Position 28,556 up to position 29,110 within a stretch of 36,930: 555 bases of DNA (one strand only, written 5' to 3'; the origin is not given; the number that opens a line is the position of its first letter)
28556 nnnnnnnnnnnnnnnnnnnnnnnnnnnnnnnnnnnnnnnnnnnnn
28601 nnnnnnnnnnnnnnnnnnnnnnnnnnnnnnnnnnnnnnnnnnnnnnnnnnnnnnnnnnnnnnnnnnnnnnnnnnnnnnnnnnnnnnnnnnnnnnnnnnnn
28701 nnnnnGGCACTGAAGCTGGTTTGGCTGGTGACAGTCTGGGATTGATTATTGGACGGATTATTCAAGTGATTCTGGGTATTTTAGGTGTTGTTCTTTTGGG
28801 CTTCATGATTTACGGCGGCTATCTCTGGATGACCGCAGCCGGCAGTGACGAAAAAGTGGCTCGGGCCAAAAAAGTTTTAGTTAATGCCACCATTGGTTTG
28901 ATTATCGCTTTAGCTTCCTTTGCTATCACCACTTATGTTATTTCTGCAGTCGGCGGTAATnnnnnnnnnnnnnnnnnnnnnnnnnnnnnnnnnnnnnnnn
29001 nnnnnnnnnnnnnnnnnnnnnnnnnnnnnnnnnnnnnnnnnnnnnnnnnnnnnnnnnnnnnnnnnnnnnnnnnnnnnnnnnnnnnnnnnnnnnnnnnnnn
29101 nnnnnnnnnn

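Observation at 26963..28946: Paralogous VirB2/TrbC-like pilin heads on two adjacent large surface proteins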

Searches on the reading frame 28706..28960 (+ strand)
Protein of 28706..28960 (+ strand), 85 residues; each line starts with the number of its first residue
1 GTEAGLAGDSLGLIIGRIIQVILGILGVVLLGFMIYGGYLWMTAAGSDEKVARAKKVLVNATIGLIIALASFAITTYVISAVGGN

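Call 22: find_homologous_proteins(query=window:28706-28960:+, max_evalue=0.001)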
Query window:28706-28960:+ (85 aa): 10 proteins with E <= 0.001 among 27 candidates.
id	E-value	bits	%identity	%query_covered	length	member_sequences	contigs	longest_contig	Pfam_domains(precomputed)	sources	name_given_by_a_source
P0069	1.8e-15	74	50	92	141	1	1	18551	PF18895.6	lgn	-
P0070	2.4e-15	74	51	86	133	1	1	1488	PF18895.6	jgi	jgi:hypothetical protein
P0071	1.0e-14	72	50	85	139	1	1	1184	PF18895.6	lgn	-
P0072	6.5e-14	69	57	55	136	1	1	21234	PF18895.6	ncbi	-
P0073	1.0e-13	69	48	84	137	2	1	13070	PF18895.6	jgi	-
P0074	1.7e-13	68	45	55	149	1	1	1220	PF18895.6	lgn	-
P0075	1.1e-12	66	46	80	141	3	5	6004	PF18895.6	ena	-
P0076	1.6e-12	65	45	86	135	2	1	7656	PF18895.6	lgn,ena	-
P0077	3.8e-12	64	41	84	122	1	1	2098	PF18895.6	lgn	-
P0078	4.3e-12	64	39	99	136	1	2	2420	PF18895.6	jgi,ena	-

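Call 94: find_encoding_contigs(protein=P0069, flank=10000, max_places=2)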
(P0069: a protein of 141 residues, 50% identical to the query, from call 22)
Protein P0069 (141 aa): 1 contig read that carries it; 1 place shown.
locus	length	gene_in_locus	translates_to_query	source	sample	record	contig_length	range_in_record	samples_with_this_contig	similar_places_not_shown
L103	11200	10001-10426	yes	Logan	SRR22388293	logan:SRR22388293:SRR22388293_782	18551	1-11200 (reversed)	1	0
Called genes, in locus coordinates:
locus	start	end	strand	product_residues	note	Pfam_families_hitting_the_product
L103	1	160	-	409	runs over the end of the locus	PF13439:Glyco_transf_4, PF13477:Glyco_trans_4_2, PF13579:Glyco_trans_4_4, PF20706:GT4-conflict, PF00534:Glycos_transf_1, PF13692:Glyco_trans_1_4, PF13524:Glyco_trans_1_2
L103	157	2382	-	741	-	PF13231:PMT_2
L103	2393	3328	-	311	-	PF00535:Glycos_transf_2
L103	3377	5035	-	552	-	PF00884:Sulfatase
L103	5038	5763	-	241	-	PF00535:Glycos_transf_2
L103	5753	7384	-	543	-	-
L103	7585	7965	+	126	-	PF18895:T4SS_pilin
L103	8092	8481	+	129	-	PF18895:T4SS_pilin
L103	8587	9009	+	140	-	PF18895:T4SS_pilin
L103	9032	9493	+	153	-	PF18895:T4SS_pilin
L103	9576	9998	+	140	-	PF18895:T4SS_pilin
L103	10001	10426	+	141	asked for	PF18895:T4SS_pilin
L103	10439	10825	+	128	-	PF18895:T4SS_pilin (weak)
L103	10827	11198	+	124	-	?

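Call 95: find_encoding_contigs(protein=P0072, flank=10000, max_places=2)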
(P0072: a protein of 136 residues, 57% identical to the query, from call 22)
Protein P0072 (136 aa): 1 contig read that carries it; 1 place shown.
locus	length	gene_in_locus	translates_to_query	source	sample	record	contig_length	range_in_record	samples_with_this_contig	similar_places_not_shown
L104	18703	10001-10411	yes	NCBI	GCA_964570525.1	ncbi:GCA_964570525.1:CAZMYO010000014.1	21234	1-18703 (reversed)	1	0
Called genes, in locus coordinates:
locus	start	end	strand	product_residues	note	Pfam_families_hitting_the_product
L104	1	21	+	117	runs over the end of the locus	-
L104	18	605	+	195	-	-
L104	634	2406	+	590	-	-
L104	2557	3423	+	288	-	PF00483:NTP_transferase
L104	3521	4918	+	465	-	PF01547:SBP_bac_1, PF13416:SBP_bac_8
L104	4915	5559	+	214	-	PF18895:T4SS_pilin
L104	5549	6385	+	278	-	PF18895:T4SS_pilin (weak)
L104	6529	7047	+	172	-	PF10543:ORF6N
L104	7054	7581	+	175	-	PF18895:T4SS_pilin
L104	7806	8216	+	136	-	PF18895:T4SS_pilin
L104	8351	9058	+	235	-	PF18895:T4SS_pilin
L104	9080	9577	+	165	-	PF18895:T4SS_pilin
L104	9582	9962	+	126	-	PF18895:T4SS_pilin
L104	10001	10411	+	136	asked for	PF18895:T4SS_pilin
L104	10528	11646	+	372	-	PF06925:MGDG_synth, PF04101:Glyco_tran_28_C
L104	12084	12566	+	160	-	PF18895:T4SS_pilin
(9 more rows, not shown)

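Call 96: find_encoding_contigs(protein=P0073, flank=10000, max_places=2)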
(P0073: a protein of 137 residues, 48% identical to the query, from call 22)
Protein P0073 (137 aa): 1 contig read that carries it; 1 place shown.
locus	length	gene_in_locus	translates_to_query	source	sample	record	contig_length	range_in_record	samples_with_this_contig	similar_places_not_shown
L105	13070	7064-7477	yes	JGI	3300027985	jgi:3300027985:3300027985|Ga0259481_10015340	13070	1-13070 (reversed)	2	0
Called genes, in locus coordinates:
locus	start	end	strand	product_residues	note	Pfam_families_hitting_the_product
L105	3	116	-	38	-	?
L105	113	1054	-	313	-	PF00535:Glycos_transf_2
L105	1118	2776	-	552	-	PF00884:Sulfatase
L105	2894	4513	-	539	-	-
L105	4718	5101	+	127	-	PF04956:TrbC (faint), PF18895:T4SS_pilin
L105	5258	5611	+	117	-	PF18895:T4SS_pilin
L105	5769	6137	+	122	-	PF18895:T4SS_pilin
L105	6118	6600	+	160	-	PF18895:T4SS_pilin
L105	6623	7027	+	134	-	PF18895:T4SS_pilin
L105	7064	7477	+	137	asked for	PF18895:T4SS_pilin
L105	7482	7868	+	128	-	PF18895:T4SS_pilin (weak)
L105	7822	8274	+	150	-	PF18895:T4SS_pilin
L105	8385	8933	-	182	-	PF01195:Pept_tRNA_hydro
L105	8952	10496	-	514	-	PF00005:ABC_tran (faint), PF01926:MMR_HSR1, PF02421:FeoB_N, PF01926:MMR_HSR1, PF02421:FeoB_N, PF04548:AIG1 (weak), PF00009:GTP_EFTU, PF14714:KH_dom-like, +5 more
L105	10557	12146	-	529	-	PF03816:LytR_cpsA_psr, PF13399:LytR_C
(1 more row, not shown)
